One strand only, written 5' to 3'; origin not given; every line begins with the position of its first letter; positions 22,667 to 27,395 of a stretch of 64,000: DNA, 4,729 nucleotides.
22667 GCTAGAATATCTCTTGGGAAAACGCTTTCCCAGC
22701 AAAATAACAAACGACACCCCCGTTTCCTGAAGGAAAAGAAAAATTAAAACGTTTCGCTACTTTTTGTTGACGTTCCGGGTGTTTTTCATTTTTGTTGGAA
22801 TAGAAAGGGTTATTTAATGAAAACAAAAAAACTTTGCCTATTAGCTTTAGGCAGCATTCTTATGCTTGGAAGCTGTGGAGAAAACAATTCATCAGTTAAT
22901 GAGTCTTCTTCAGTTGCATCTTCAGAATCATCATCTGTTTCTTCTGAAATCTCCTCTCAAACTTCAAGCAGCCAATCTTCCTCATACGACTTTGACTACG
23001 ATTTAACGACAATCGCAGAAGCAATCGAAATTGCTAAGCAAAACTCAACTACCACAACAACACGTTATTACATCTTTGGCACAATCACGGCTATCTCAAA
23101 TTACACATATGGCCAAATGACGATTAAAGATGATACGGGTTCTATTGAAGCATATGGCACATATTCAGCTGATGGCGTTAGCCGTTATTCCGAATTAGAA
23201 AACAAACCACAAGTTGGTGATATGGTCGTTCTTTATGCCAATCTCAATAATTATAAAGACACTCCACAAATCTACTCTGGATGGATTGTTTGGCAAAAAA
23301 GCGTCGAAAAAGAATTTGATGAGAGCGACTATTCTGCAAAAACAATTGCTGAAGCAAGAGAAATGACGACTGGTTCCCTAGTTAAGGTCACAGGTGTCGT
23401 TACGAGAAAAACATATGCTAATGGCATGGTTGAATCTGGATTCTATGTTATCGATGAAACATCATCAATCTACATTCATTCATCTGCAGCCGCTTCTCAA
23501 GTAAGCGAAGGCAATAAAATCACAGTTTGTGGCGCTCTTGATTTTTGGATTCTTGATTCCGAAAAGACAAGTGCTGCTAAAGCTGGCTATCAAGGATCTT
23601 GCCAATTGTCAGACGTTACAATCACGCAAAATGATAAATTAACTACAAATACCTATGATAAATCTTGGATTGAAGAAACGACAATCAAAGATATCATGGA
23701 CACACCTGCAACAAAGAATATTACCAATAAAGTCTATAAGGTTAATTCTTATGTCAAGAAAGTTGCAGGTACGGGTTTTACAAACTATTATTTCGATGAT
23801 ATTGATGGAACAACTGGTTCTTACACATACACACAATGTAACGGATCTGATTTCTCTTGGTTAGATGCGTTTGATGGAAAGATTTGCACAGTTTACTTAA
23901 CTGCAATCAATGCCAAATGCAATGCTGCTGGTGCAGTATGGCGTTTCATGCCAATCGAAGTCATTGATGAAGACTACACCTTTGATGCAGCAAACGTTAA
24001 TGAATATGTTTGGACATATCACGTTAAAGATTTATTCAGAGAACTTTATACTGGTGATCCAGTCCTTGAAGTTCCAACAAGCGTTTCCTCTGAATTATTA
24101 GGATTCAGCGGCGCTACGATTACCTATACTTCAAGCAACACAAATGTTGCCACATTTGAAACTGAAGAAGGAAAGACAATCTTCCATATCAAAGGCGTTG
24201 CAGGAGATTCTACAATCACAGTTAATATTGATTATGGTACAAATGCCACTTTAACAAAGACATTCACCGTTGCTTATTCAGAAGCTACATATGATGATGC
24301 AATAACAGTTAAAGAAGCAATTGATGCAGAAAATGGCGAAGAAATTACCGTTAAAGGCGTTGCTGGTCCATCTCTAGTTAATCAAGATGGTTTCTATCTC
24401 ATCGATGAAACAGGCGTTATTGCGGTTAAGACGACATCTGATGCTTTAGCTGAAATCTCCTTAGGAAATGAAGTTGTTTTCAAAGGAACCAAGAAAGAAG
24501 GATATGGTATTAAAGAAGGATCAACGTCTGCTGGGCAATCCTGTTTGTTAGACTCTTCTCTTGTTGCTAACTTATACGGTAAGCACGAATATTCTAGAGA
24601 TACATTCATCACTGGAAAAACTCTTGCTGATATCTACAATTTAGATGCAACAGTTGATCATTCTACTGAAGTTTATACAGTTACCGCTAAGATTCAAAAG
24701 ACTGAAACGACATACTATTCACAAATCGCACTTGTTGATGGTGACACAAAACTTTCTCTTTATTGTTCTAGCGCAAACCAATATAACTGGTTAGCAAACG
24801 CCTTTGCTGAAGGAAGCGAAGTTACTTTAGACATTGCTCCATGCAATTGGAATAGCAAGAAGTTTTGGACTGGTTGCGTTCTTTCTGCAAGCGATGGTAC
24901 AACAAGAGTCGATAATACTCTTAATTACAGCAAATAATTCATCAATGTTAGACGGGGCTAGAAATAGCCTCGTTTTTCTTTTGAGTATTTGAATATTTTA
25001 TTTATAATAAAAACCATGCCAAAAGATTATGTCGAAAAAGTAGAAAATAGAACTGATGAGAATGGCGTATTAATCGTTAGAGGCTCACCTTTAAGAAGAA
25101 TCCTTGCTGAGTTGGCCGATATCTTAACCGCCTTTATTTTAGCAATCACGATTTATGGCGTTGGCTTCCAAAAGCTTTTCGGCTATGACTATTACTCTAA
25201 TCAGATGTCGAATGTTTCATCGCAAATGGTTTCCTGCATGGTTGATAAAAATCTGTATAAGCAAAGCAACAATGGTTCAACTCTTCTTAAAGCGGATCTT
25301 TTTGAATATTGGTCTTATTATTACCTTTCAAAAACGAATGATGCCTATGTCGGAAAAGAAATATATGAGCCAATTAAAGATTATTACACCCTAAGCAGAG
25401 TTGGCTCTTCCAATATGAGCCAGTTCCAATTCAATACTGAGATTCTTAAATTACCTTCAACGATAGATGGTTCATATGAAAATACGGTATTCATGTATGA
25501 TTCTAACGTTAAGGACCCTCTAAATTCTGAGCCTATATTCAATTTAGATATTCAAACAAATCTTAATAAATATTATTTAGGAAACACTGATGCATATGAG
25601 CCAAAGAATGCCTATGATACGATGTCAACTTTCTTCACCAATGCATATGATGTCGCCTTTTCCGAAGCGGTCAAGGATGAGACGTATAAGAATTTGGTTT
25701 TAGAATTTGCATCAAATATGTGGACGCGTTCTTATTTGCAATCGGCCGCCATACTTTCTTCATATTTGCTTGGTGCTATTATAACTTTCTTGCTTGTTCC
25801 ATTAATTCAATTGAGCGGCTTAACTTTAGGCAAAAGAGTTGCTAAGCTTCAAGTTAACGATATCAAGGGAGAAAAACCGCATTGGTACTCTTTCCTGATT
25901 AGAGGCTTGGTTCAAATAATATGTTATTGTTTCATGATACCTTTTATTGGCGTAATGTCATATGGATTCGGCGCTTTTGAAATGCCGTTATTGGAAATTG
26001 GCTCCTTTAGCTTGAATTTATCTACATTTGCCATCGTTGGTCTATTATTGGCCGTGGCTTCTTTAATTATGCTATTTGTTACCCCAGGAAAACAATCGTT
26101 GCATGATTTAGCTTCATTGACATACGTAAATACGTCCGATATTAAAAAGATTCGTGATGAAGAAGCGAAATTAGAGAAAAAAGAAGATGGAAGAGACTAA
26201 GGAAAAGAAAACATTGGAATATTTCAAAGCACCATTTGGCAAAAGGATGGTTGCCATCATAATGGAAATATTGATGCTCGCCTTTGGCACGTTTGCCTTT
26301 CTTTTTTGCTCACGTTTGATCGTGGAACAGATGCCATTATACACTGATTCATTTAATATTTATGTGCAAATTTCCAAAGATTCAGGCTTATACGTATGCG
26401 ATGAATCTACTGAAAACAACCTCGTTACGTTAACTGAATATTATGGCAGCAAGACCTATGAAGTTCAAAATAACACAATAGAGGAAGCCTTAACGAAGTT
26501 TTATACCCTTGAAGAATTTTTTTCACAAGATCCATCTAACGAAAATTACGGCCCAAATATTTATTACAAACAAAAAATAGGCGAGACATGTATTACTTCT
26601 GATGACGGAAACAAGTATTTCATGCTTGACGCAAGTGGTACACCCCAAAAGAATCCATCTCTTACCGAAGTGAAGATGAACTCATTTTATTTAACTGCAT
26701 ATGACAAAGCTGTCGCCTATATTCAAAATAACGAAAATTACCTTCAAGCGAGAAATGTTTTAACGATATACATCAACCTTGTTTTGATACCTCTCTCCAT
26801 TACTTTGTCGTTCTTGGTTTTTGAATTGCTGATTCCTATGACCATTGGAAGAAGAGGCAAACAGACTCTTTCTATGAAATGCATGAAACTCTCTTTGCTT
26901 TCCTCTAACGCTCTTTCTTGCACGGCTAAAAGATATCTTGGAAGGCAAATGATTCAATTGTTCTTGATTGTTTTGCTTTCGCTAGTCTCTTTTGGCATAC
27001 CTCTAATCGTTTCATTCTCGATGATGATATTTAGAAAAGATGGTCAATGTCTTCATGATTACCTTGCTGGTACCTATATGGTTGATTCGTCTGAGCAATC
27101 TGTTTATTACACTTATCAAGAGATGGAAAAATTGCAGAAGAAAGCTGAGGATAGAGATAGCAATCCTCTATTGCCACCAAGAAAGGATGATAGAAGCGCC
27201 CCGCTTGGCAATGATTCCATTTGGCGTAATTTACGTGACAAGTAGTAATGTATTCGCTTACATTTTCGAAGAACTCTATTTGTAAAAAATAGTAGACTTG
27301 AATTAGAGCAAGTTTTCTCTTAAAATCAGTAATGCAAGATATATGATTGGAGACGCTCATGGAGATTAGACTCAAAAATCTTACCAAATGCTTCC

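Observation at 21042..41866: A 21-kb surface island that looks built to capture, cut and import extracellular DNA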

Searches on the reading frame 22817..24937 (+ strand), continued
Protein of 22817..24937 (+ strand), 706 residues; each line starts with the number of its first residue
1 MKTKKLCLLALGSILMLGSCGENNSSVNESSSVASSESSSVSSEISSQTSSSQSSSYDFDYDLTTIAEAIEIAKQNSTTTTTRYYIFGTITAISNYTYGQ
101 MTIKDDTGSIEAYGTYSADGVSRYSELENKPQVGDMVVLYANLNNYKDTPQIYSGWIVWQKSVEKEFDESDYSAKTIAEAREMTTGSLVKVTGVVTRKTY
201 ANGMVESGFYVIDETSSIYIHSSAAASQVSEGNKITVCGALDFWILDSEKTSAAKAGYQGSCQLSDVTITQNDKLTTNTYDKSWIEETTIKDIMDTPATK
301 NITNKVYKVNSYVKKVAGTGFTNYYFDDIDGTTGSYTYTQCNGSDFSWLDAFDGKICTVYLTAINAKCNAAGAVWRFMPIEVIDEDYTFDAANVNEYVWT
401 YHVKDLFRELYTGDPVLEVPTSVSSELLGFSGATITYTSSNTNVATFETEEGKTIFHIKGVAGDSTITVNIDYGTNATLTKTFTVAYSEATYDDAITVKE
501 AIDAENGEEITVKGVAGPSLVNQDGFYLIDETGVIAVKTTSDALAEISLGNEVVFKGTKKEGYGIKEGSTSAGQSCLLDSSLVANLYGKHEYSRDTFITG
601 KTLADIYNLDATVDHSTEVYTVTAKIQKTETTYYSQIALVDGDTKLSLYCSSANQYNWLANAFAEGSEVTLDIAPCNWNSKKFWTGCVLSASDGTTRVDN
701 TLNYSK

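Call 74: find_encoding_contigs(protein=P0136, flank=8000, max_places=1)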
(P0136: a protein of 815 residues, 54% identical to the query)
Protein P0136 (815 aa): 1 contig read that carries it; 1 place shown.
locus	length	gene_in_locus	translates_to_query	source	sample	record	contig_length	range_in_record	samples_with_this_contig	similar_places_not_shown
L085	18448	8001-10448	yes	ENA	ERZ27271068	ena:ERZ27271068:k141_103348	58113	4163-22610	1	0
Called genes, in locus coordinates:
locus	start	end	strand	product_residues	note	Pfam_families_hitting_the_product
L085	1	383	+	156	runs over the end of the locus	PF00177:Ribosomal_S7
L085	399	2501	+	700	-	PF00009:GTP_EFTU, PF01926:MMR_HSR1 (faint), PF03144:GTP_EFTU_D2, PF22042:EF-G_D2, PF14492:EFG_III, PF16658:RF3_C, PF03764:EFG_IV, PF00679:EFG_C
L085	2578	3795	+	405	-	PF00009:GTP_EFTU, PF03144:GTP_EFTU_D2, PF03143:GTP_EFTU_D3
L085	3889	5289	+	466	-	PF06271:RDD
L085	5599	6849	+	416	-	-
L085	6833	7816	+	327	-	PF06271:RDD (weak)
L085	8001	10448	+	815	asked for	PF01336:tRNA_anti-codon (faint)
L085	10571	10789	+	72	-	-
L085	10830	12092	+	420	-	-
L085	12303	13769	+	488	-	PF00005:ABC_tran, PF13304:AAA_21 (faint), PF00005:ABC_tran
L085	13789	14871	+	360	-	PF00528:BPD_transp_1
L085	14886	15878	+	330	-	PF00528:BPD_transp_1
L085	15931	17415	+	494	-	PF13416:SBP_bac_8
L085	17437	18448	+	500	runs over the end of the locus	PF13416:SBP_bac_8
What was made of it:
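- Tried and rejected: One context has the same locus as here (call 74).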

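Call 75: find_encoding_contigs(protein=P0153, flank=8000, max_places=1)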
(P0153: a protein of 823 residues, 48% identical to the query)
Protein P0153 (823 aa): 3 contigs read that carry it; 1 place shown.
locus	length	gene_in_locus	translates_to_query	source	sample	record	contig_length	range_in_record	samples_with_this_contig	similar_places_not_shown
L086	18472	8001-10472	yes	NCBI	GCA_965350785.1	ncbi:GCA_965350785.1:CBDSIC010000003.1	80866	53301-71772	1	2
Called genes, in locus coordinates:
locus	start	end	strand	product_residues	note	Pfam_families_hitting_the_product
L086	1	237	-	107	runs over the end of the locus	PF03819:MazG (weak)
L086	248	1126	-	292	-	PF23226:Exo_endo_phos_PGAP2IP, PF03372:Exo_endo_phos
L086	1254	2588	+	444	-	PF01946:Thi4 (faint), PF00890:FAD_binding_2 (weak), PF01134:GIDA (weak), PF03486:HI0933_like (weak), PF12831:FAD_oxidored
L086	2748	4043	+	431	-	PF10509:GalKase_gal_bdg, PF00288:GHMP_kinases_N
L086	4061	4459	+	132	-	-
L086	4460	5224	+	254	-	PF23023:Anti-Pycsar_Apyc1 (weak), PF00753:Lactamase_B, PF12706:Lactamase_B_2, PF16661:Lactamase_B_6 (weak)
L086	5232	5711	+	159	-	PF02590:SPOUT_MTase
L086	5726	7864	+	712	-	-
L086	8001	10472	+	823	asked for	PF01336:tRNA_anti-codon (faint)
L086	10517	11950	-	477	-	PF01554:MatE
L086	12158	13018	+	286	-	PF01261:AP_endonuc_2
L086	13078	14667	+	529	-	PF07581:Glug (faint)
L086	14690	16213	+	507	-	-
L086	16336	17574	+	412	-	PF00464:SHMT, PF01212:Beta_elim_lyase, PF00155:Aminotran_1_2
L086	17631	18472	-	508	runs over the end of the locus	-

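Call 76: find_encoding_contigs(protein=P0224, flank=8000, max_places=1)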
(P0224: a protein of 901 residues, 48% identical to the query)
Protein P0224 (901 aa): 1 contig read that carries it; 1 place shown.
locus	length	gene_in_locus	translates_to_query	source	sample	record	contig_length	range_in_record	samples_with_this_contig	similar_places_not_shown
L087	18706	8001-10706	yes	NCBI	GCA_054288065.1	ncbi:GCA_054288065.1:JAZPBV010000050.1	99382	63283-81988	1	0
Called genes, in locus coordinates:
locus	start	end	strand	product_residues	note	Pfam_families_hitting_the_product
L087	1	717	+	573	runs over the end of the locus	PF01938:TRAM, PF05958:tRNA_U5-meth_tr, PF05175:MTS (weak), PF13847:Methyltransf_31, PF09445:Methyltransf_15 (weak), PF13649:Methyltransf_25 (faint), PF04266:ASCH (weak)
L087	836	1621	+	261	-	PF01636:APH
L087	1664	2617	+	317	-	PF01156:IU_nuc_hydro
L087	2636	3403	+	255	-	PF01048:PNP_UDP_1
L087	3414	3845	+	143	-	PF00583:Acetyltransf_1, PF13673:Acetyltransf_10, PF13508:Acetyltransf_7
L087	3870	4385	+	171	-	PF00881:Nitroreductase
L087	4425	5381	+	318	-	PF00480:ROK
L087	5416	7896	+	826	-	PF00403:HMA, PF08282:Hydrolase_3 (faint), PF00122:E1-E2_ATPase, PF00702:Hydrolase, PF00403:HMA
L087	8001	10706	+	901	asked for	PF04886:PT (faint), PF01336:tRNA_anti-codon (faint)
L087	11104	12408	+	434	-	PF01979:Amidohydro_1, PF12890:DHOase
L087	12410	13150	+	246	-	PF00175:NAD_binding_1 (weak), PF10418:DHODB_Fe-S_bind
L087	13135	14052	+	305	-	PF01180:DHO_dh, PF01207:Dus (weak), PF03060:NMO (weak)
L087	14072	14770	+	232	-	PF00215:OMPdecase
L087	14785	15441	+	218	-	PF00156:Pribosyltran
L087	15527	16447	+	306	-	PF02729:OTCace_N, PF00185:OTCace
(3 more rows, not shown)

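Call 89: find_encoding_contigs(protein=P0121, flank=6000, max_places=1)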
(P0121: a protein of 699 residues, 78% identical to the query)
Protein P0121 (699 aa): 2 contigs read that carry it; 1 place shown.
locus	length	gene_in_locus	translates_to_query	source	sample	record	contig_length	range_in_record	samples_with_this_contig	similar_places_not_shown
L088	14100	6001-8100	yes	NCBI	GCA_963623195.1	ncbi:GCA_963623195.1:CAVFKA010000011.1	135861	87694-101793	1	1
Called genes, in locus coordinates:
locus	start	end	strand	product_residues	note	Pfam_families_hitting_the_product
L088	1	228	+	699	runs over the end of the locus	PF00009:GTP_EFTU, PF03144:GTP_EFTU_D2, PF22042:EF-G_D2, PF14492:EFG_III, PF16658:RF3_C, PF03764:EFG_IV, PF00679:EFG_C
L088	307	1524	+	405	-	PF00009:GTP_EFTU, PF03144:GTP_EFTU_D2, PF03143:GTP_EFTU_D3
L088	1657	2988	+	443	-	PF06271:RDD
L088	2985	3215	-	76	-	-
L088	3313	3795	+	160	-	-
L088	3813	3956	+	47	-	-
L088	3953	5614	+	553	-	PF13306:LRR_5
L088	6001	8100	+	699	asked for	-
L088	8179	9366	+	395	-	PF06271:RDD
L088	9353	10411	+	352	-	PF06271:RDD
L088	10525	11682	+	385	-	PF00005:ABC_tran, PF13304:AAA_21 (faint), PF17850:CysA_C_terminal (weak), PF17912:OB_MalK (weak)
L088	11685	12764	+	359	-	PF00528:BPD_transp_1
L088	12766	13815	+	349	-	PF00528:BPD_transp_1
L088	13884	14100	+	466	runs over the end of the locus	PF01547:SBP_bac_1, PF13416:SBP_bac_8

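Call 90: find_encoding_contigs(protein=P0133, flank=6000, max_places=1)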
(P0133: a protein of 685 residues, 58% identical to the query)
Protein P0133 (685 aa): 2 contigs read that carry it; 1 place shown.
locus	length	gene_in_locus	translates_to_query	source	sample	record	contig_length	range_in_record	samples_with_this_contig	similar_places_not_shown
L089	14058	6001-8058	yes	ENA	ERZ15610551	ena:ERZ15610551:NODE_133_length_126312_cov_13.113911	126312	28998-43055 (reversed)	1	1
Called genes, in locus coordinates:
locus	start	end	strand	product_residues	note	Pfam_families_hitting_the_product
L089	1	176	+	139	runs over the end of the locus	PF00164:Ribosom_S12_S23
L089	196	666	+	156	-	PF00177:Ribosomal_S7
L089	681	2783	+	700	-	PF00009:GTP_EFTU, PF03144:GTP_EFTU_D2, PF22042:EF-G_D2, PF14492:EFG_III, PF16658:RF3_C, PF03764:EFG_IV, PF00679:EFG_C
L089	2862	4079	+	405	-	PF00009:GTP_EFTU, PF03144:GTP_EFTU_D2, PF03143:GTP_EFTU_D3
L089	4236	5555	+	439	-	PF06271:RDD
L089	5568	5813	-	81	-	-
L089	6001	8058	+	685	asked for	-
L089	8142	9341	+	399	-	PF06271:RDD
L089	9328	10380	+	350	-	PF06271:RDD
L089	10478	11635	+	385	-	PF00005:ABC_tran, PF13304:AAA_21 (faint), PF17912:OB_MalK (faint)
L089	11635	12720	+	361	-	PF00528:BPD_transp_1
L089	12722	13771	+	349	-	PF00528:BPD_transp_1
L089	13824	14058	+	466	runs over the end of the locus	PF01547:SBP_bac_1, PF13416:SBP_bac_8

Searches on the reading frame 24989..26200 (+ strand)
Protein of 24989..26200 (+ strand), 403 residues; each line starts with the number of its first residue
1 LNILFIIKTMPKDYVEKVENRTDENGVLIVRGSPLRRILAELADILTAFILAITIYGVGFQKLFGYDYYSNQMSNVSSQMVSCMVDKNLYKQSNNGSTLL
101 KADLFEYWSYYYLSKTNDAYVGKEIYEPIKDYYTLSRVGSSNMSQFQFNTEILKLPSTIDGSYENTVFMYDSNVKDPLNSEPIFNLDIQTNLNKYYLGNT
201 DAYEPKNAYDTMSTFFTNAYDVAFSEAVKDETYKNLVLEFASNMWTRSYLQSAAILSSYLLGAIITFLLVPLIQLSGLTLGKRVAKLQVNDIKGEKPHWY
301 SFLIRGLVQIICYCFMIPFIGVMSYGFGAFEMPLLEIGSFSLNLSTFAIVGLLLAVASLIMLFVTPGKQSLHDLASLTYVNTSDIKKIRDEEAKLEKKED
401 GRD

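Call 5: search_protein_families(library=pfam, proteins=[window:24989-26200:+], max_evalue=0.01)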
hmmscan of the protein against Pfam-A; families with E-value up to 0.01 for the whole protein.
window:24989-26200:+ (403 aa): 1 family
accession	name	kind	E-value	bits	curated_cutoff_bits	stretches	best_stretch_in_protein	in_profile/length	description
PF06271.18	RDD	-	3.5e-14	53.7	24.1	1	248-375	44-135/137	RDD family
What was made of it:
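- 24989..26200 (+): RDD2: RDD-family membrane protein and first gene of the 12.6-kb main operon. Pfam RDD scores 53.7 bits (call 5).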

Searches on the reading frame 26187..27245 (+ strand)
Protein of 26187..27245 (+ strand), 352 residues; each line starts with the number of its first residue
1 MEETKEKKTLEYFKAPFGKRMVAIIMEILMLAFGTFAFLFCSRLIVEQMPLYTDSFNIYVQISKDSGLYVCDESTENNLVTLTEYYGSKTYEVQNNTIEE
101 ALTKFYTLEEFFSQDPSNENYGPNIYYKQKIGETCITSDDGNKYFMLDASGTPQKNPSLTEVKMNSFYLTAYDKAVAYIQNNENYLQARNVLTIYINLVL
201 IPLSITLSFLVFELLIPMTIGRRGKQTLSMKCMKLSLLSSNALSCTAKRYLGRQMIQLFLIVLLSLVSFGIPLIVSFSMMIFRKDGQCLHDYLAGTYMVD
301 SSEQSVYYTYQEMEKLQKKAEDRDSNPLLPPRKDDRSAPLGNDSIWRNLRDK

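Call 5: search_protein_families(library=pfam, proteins=[window:26187-27245:+], max_evalue=0.01)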
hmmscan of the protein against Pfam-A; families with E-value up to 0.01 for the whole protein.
window:26187-27245:+ (352 aa): 1 family
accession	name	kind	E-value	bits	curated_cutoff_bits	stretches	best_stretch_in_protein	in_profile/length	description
PF06271.18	RDD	-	1.2e-08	35.8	24.1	1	199-295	45-137/137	RDD family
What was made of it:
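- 26187..27245 (+): RDD3: RDD-family membrane protein. Its start overlaps the end of RDD2 by 14 nt. Pfam RDD scores 35.8 bits (call 5).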
